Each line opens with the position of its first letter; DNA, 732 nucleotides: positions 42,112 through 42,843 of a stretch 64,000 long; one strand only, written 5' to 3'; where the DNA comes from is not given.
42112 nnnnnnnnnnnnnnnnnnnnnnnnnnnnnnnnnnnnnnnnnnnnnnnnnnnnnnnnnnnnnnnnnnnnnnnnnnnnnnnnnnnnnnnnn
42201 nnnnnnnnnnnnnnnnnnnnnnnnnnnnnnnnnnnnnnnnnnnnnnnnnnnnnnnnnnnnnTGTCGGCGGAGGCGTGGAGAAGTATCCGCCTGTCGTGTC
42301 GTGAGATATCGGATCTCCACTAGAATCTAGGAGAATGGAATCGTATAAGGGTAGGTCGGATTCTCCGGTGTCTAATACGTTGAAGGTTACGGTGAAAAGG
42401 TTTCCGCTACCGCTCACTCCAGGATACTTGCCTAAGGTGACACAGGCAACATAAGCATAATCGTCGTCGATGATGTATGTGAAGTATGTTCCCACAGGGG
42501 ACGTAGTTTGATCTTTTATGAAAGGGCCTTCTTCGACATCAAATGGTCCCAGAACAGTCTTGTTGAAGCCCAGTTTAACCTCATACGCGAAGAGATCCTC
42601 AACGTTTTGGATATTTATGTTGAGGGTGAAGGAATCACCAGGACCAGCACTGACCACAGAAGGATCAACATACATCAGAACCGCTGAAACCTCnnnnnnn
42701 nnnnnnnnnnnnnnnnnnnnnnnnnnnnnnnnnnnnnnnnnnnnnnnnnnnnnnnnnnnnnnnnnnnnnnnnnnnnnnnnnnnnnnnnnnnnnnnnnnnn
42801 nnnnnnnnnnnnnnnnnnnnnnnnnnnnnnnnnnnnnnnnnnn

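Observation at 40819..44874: Scaffoldin-like 1351-aa protein: two different cohesin types separated by 6 + 4 nearly identical ~78-aa repeats, with no dockerin and no membrane anchor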

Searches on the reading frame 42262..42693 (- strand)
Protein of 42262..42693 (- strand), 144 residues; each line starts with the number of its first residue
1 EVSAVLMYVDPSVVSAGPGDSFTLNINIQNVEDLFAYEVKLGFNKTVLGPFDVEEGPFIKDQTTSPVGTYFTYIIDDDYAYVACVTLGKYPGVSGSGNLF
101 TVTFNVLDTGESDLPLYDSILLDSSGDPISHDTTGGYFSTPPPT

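Call 25: search_solved_structures(query=window:42262-42693:-, max_evalue=1, show_alignments=2)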
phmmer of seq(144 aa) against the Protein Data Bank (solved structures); distinct sequences matched with E-value up to 1: 14.
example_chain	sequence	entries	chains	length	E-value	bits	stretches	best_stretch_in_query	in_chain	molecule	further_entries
2y3n_A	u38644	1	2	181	0.0091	19.5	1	5-70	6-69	CELLULOSOMAL SCAFFOLDIN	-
1tyj_A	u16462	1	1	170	0.0096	19.4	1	5-70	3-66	cellulosomal scaffoldin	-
8g5a_L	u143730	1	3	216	0.21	15.1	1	4-101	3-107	FL-1086 light chain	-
8g5b_M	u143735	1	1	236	0.21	15.1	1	3-101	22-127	FL-1061 light chain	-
8tjs_T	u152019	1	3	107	0.23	15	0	15-38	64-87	Antibody GPZ6-a.01 Light Chain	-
9b7s_L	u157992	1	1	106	0.26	14.8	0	5-42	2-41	Fab3-2 light chain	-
9tuz_C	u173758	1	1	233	0.43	14.1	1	3-103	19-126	MAD8-2 light chain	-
7kfy_L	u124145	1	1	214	0.5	13.9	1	10-103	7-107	light chain of human antibody C1A-F10 Fab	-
3ab0_C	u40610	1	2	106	0.51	13.9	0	5-44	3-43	antibody ScFv fragment, light chain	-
6qd8_H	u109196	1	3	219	0.64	13.5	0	61-130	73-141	Heavy chain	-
4jm2_B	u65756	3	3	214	0.74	13.3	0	13-37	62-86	PGT 135 Light chain | PGT135 light chain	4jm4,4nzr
3dur_A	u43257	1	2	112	0.8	13.2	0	14-49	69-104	antibody Fv fragment SAG173-04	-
5u3k_L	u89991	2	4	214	0.94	13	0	92-107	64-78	DH511.2 Fab Light Chain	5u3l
3dus_A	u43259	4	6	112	0.98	12.9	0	14-49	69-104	antibody Fv fragment SAG506-01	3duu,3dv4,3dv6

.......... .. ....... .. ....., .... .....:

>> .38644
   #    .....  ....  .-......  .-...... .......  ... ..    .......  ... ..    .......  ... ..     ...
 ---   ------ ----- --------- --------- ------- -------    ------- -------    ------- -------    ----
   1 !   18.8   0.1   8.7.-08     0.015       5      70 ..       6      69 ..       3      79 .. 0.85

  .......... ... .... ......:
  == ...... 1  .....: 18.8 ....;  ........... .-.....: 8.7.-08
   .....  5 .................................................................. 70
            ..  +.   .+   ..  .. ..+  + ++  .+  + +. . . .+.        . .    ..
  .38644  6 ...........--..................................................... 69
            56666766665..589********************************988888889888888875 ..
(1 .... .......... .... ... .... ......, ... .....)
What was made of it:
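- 42277..42684 (-): Central cohesin (coh2), aa 731-866, of the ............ type. There is a weak PDB sequence match to the Bacteroides cellulosolvens scaffoldin cohesin (2y3n_A, 1tyj_A; call 25).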
